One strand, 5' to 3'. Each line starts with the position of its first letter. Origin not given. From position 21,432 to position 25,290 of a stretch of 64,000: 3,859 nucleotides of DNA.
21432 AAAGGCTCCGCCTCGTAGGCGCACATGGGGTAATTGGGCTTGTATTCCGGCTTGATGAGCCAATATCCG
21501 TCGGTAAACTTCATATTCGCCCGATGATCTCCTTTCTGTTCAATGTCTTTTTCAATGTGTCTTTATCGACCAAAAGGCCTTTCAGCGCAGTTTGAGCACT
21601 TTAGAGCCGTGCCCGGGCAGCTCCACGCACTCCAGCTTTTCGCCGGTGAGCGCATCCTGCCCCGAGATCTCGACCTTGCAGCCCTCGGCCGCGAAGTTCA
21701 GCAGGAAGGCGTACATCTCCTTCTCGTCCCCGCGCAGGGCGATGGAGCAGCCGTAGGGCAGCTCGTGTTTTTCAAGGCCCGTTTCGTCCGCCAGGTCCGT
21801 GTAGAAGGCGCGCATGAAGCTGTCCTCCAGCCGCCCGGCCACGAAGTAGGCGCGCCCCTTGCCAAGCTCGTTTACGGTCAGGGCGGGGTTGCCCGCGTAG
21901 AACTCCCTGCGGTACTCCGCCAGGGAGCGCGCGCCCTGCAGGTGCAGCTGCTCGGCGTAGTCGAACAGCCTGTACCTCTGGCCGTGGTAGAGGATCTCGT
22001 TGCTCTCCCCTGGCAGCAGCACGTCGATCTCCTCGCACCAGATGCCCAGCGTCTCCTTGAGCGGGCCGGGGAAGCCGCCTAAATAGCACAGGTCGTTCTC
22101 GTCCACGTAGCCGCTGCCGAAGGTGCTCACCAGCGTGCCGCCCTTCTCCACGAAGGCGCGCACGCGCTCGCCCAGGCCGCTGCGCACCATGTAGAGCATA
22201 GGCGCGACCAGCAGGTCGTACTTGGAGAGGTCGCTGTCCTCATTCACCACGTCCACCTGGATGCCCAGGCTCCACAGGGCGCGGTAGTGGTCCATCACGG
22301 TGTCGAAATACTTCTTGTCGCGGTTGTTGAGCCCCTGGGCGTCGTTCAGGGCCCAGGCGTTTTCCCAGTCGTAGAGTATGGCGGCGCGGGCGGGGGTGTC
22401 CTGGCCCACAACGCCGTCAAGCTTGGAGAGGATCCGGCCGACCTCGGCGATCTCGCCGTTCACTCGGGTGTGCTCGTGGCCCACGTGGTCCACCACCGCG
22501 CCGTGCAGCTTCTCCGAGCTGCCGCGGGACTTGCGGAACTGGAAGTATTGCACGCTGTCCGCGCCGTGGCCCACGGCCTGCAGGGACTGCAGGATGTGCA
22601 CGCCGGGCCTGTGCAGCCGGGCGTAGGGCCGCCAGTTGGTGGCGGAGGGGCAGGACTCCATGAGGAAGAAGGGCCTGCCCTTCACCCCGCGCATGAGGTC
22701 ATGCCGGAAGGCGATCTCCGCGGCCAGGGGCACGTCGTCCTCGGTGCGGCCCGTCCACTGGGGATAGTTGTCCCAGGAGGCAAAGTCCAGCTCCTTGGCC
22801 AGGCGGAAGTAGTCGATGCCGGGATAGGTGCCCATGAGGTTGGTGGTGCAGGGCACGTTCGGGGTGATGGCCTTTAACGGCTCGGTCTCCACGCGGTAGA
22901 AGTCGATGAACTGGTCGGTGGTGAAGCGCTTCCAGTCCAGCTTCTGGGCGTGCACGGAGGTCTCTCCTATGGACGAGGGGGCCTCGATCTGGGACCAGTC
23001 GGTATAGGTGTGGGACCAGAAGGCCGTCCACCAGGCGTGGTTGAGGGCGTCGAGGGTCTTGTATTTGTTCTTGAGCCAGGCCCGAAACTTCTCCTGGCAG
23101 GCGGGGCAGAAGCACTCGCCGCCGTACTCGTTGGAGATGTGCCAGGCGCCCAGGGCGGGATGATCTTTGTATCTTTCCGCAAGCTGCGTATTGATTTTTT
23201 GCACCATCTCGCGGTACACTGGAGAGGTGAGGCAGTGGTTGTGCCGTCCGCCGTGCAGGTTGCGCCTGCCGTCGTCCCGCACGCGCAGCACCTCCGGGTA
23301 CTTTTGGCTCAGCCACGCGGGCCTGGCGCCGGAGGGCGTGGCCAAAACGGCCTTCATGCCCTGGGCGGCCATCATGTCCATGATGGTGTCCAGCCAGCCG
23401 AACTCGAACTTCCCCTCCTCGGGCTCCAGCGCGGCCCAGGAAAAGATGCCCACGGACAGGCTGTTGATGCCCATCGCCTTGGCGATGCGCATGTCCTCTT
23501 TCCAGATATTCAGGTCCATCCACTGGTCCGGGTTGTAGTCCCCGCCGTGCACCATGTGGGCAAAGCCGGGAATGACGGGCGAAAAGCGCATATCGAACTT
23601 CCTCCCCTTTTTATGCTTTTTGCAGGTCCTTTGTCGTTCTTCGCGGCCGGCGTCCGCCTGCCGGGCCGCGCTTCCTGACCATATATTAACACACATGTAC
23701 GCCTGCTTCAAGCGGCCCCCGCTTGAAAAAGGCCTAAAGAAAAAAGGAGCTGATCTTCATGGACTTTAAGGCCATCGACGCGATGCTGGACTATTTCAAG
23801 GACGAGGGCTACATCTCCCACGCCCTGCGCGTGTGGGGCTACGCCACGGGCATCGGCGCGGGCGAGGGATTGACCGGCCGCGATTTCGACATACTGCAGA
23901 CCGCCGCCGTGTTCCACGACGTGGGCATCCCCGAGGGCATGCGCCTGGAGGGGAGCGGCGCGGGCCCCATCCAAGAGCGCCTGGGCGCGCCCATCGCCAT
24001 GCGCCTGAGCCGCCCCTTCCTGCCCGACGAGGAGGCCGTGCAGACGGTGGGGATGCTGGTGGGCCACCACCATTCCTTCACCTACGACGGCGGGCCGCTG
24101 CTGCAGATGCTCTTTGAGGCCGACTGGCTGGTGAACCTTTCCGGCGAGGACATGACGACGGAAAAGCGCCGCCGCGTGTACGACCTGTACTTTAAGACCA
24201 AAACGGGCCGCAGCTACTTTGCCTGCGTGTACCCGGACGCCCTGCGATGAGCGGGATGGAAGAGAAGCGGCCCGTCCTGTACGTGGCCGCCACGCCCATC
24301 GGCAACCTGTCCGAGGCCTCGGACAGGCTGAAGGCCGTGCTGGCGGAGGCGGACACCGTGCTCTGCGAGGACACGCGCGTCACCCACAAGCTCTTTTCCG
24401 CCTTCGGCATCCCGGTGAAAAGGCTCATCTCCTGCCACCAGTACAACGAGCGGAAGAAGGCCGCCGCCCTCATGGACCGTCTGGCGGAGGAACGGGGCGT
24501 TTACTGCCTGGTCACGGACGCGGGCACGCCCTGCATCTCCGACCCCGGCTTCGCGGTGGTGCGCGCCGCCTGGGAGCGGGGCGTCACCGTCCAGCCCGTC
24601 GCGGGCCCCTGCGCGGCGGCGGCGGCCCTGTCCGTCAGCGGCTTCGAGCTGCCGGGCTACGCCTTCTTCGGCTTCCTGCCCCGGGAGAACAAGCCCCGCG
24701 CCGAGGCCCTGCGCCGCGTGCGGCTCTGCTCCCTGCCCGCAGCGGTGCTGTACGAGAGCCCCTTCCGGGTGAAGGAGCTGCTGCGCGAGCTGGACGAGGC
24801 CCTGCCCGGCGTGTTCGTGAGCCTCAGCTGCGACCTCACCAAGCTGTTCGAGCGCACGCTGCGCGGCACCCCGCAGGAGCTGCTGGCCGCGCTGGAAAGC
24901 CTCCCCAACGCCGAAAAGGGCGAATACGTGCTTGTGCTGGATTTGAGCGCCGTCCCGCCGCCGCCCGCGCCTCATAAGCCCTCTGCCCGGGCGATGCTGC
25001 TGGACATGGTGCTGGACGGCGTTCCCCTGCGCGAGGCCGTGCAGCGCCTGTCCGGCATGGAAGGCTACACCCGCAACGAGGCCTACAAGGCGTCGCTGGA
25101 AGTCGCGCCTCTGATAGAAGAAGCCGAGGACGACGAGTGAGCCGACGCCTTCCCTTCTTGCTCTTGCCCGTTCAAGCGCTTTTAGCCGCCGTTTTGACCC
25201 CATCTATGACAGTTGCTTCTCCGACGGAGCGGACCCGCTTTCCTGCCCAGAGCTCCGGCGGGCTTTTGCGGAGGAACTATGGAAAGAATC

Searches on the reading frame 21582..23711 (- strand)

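Call 42: search_protein_families(library=pfam, proteins=[window:21582-23711:-], max_evalue=0.001)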
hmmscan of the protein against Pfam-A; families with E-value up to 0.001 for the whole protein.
window:21582-23711:- (709 aa): 4 families
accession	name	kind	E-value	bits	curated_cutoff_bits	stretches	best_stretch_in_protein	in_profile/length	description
PF02449.21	Glyco_hydro_42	-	7.7e-157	522.9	21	1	58-430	1-375/376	Beta-galactosidase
PF08532.16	Glyco_hydro_42M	-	1.1e-75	254.2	25.8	1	441-647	1-207/207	Beta-galactosidase trimerisation domain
PF08533.16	Glyco_hydro_42C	-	0.00013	22.1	21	1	656-707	3-57/58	Beta-galactosidase C-terminal domain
PF01373.23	Glyco_hydro_14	-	0.00013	21.5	27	0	197-236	178-217/402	Glycosyl hydrolase family 14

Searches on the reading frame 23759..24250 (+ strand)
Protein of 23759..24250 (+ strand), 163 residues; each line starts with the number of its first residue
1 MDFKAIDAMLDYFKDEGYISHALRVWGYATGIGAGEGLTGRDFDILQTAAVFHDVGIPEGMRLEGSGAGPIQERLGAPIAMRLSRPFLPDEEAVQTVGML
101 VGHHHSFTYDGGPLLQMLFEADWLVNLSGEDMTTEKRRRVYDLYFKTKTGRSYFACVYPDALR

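Call 42: search_protein_families(library=pfam, proteins=[window:23759-24250:+], max_evalue=0.001)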
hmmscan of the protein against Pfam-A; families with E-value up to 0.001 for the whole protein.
window:23759-24250:+ (163 aa): 1 family
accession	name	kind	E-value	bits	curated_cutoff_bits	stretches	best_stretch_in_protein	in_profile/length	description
PF01966.28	HD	-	3.5e-05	24.5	22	1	18-122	1-111/116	HD domain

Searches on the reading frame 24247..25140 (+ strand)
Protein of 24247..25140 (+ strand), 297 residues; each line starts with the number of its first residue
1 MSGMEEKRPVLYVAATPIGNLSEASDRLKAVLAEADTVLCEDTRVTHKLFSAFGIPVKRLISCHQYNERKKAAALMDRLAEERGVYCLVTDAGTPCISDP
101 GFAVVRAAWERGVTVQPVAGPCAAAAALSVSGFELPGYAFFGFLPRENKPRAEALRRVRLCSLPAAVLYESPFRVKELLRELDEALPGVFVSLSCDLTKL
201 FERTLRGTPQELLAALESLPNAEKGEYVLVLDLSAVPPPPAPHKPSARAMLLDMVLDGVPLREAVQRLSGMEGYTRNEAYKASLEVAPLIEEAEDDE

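Call 42: search_protein_families(library=pfam, proteins=[window:24247-25140:+], max_evalue=0.001)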
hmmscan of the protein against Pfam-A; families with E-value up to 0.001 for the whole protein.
window:24247-25140:+ (297 aa): 1 family
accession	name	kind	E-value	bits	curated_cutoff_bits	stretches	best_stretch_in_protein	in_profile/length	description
PF00590.25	TP_methylase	-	1.6e-19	71.1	27.8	1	11-212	2-211/212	Tetrapyrrole (Corrin/Porphyrin) Methylases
